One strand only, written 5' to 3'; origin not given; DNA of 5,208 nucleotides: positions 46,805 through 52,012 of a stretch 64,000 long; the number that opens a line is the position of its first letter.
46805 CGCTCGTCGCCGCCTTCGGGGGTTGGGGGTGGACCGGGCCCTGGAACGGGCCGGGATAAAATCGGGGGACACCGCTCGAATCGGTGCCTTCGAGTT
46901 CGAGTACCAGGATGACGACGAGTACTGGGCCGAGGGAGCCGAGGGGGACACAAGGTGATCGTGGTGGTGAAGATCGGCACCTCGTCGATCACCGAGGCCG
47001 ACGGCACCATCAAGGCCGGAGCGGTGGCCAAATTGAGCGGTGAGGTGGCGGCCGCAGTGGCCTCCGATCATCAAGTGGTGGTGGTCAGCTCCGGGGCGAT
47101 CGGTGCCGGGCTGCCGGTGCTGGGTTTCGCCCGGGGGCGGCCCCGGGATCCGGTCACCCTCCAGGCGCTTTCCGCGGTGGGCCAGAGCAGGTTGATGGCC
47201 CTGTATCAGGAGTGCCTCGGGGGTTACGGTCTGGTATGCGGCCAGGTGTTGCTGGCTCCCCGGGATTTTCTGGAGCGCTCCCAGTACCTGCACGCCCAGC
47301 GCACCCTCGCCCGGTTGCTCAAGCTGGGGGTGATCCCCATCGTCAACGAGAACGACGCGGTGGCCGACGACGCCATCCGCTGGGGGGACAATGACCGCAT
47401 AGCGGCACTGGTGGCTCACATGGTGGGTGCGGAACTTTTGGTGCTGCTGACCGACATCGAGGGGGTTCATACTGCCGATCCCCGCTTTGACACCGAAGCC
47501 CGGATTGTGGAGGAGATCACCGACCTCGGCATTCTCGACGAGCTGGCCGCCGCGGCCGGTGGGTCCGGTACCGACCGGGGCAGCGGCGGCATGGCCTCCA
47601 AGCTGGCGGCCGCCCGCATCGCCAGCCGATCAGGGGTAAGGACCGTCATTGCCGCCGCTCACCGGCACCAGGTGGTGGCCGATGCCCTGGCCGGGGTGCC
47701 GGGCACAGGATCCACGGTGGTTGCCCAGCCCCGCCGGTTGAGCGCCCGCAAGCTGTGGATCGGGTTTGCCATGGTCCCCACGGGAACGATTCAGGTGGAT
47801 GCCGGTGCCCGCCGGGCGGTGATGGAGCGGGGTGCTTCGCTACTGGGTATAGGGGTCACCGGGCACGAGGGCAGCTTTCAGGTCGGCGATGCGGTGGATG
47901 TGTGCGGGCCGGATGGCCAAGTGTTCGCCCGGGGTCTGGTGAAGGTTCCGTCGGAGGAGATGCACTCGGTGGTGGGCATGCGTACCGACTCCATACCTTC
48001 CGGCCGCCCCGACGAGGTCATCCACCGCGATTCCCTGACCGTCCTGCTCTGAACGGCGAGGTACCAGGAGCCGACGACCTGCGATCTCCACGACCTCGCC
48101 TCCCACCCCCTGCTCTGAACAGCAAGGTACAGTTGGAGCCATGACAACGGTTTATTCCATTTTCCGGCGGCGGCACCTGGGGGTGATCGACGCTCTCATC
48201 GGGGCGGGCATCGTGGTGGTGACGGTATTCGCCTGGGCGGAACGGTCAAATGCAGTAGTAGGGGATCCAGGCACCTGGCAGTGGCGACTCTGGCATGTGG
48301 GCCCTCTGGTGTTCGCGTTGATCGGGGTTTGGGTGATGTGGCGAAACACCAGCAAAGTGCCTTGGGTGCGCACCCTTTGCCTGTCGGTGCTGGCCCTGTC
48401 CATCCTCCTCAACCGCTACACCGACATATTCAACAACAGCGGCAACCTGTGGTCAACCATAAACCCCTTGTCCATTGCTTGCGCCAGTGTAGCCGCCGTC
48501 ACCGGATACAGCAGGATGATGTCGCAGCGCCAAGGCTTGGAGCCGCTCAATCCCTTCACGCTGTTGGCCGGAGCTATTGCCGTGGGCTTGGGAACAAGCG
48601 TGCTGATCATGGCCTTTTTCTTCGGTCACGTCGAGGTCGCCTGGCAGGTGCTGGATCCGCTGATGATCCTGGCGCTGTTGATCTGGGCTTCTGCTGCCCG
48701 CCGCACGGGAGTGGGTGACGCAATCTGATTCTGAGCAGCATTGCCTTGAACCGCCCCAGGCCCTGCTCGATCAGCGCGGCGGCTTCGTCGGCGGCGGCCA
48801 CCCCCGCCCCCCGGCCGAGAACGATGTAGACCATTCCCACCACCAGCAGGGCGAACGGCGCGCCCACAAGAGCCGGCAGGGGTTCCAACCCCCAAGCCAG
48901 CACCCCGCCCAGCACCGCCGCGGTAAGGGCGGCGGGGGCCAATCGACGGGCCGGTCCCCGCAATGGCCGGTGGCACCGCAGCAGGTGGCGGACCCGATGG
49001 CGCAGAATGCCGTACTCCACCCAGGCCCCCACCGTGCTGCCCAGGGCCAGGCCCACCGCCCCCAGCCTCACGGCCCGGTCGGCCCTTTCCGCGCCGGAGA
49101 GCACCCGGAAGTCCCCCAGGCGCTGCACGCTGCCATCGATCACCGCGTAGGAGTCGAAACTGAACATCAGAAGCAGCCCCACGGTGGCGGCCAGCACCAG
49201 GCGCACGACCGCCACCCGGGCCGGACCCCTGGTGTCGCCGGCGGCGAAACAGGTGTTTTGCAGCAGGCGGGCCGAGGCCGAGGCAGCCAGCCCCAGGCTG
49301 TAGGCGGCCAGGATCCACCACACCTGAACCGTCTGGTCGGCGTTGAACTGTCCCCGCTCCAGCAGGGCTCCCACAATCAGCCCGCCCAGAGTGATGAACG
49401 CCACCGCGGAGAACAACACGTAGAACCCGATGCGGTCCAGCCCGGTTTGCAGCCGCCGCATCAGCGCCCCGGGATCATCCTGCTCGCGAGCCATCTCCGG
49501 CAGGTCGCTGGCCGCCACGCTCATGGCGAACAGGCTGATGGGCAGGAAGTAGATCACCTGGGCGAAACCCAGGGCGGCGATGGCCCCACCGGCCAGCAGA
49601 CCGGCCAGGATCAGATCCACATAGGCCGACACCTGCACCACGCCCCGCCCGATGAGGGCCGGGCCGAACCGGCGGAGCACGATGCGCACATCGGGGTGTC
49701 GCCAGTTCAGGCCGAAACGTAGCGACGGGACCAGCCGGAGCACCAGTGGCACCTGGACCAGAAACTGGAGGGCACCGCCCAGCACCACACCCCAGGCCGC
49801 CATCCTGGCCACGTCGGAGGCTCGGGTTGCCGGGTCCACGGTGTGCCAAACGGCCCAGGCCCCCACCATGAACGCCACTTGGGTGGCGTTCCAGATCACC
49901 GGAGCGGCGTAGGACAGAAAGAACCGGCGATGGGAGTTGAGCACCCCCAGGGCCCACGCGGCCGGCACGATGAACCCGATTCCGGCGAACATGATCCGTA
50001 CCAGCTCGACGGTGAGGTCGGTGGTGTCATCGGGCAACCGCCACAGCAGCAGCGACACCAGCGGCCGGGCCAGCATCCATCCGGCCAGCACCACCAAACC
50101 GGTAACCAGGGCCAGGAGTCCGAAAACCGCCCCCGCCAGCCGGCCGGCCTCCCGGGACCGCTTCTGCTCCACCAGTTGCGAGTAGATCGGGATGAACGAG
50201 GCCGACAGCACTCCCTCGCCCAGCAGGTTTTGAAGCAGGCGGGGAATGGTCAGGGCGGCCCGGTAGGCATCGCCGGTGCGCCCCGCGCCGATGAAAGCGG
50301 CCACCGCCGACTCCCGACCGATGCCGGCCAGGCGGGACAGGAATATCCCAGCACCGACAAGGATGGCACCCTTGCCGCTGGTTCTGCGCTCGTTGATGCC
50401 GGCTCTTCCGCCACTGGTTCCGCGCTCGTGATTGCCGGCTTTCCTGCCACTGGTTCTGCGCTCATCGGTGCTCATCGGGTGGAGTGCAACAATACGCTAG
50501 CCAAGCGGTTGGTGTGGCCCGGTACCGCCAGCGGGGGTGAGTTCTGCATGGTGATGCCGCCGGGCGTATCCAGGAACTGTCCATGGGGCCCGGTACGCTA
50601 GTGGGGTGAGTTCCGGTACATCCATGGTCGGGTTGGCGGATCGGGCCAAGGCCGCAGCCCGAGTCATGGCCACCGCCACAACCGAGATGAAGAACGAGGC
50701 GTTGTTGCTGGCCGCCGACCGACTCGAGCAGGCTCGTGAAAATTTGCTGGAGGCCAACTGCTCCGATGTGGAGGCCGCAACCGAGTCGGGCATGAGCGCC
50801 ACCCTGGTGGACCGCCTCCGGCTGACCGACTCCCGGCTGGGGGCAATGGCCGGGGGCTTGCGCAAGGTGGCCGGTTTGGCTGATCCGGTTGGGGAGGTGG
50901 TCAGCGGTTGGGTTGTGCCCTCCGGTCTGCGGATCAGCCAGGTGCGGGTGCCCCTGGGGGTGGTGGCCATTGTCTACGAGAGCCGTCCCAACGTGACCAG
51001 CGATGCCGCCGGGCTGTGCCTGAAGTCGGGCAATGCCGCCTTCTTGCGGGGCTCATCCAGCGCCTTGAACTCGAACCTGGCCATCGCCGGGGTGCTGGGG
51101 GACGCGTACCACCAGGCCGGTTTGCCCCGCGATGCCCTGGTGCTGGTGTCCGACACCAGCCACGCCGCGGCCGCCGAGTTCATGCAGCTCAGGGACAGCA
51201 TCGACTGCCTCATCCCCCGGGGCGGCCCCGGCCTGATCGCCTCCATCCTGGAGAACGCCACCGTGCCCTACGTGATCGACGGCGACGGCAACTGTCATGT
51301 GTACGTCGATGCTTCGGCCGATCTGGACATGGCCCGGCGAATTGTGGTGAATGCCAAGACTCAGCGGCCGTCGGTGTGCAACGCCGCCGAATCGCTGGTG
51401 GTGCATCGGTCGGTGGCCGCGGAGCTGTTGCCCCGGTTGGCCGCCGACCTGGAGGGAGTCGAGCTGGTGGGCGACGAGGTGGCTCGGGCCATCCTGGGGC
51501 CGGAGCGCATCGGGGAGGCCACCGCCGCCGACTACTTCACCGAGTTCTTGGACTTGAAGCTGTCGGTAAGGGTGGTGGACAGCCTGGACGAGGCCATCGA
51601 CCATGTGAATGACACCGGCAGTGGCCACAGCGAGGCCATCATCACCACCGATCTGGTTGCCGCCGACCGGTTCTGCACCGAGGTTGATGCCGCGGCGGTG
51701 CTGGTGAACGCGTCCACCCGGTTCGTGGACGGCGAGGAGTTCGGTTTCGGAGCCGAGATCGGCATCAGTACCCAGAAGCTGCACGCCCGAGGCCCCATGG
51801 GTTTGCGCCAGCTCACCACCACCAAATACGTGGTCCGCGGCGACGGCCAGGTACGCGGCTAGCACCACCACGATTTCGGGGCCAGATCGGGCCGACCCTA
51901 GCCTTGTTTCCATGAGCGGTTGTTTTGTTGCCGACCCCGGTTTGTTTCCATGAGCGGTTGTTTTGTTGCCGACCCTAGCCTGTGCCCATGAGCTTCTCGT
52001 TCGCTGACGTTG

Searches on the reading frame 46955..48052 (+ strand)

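Call 54: search_protein_families(library=pfam, proteins=[window:46955-48052:+], max_evalue=0.00001)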
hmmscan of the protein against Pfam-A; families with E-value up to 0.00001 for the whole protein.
window:46955-48052:+ (365 aa): 2 families
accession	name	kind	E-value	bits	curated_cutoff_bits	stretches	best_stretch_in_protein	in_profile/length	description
PF00696.33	AA_kinase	-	6.6e-42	144.3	24.9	1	1-232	1-232/234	Amino acid kinase family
PF01472.26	PUA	-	5.9e-16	58.6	24.8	1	277-347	1-70/74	PUA domain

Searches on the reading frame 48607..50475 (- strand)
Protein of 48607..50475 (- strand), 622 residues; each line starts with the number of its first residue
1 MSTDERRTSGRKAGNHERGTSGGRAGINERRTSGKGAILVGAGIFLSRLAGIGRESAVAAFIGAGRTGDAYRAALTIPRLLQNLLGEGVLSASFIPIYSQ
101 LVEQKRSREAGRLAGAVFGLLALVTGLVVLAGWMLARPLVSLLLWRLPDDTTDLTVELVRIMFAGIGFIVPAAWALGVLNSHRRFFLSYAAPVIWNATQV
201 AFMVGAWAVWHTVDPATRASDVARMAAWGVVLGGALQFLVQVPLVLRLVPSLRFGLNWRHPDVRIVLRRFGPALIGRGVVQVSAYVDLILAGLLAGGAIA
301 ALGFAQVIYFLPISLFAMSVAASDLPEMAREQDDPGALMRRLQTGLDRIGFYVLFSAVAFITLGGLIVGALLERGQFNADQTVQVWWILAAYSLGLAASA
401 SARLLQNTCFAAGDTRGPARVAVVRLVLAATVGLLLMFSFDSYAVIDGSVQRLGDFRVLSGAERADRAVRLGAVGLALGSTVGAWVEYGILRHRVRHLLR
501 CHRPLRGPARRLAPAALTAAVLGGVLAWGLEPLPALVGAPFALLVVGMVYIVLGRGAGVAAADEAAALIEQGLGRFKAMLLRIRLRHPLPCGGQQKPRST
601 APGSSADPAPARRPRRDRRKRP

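Call 54: search_protein_families(library=pfam, proteins=[window:48607-50475:-], max_evalue=0.00001)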
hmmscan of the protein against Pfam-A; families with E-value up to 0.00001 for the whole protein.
window:48607-50475:- (622 aa): 1 family
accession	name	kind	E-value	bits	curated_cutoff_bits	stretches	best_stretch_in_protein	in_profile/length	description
PF03023.19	MurJ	-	1.4e-72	245.2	27.4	1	58-442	1-377/451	Lipid II flippase MurJ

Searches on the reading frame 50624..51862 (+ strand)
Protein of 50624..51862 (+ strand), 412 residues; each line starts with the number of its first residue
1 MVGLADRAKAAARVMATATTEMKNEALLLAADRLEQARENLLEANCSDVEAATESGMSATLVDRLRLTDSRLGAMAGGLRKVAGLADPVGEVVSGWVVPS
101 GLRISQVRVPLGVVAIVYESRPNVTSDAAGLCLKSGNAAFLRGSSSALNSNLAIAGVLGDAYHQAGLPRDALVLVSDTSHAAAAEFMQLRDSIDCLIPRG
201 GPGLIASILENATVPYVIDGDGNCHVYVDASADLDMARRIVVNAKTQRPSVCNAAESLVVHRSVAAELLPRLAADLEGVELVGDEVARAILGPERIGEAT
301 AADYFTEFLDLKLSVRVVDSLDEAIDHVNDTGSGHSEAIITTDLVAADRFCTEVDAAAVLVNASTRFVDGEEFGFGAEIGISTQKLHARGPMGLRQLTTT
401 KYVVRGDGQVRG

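Call 51: search_protein_families(library=pfam, proteins=[window:50624-51862:+], max_evalue=0.00001)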
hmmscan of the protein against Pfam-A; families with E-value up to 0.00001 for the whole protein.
window:50624-51862:+ (412 aa): 1 family
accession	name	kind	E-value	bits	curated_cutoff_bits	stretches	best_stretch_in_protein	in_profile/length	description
PF00171.27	Aldedh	-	9.6e-26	90.8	23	2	6-288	36-305/461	Aldehyde dehydrogenase family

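Call 56: find_encoding_contigs(protein=window:50624-51862:+, flank=10000, max_places=10)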
Protein window:50624-51862:+ (412 aa): 1 contig read that carries it; 1 place shown.
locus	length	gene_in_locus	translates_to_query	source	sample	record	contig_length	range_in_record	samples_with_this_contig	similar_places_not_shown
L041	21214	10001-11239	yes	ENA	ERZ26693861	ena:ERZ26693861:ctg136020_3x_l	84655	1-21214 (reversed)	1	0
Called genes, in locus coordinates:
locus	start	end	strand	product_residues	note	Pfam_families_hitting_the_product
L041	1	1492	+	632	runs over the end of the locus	PF19864:Radical_SAM_N2, PF04055:Radical_SAM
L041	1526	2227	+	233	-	PF10105:DUF2344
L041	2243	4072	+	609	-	-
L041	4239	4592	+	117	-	PF00829:Ribosomal_L21p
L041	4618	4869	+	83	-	PF01016:Ribosomal_L27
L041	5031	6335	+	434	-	PF01018:GTP1_OBG, PF01926:MMR_HSR1, PF02421:FeoB_N, PF09269:DUF1967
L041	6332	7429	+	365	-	PF00696:AA_kinase, PF01472:PUA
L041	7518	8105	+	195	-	-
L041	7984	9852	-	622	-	PF03023:MurJ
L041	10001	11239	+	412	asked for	PF00171:Aldedh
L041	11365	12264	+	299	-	PF05496:RuvB_N (faint), PF07724:AAA_2 (weak), PF13191:AAA_16 (weak), PF13401:AAA_22, PF00004:AAA, PF07726:AAA_3 (faint), PF07728:AAA_5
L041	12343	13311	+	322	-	PF05762:VWA_CoxE (weak)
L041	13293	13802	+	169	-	PF05762:VWA_CoxE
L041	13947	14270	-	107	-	PF05154:TM2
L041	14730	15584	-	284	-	-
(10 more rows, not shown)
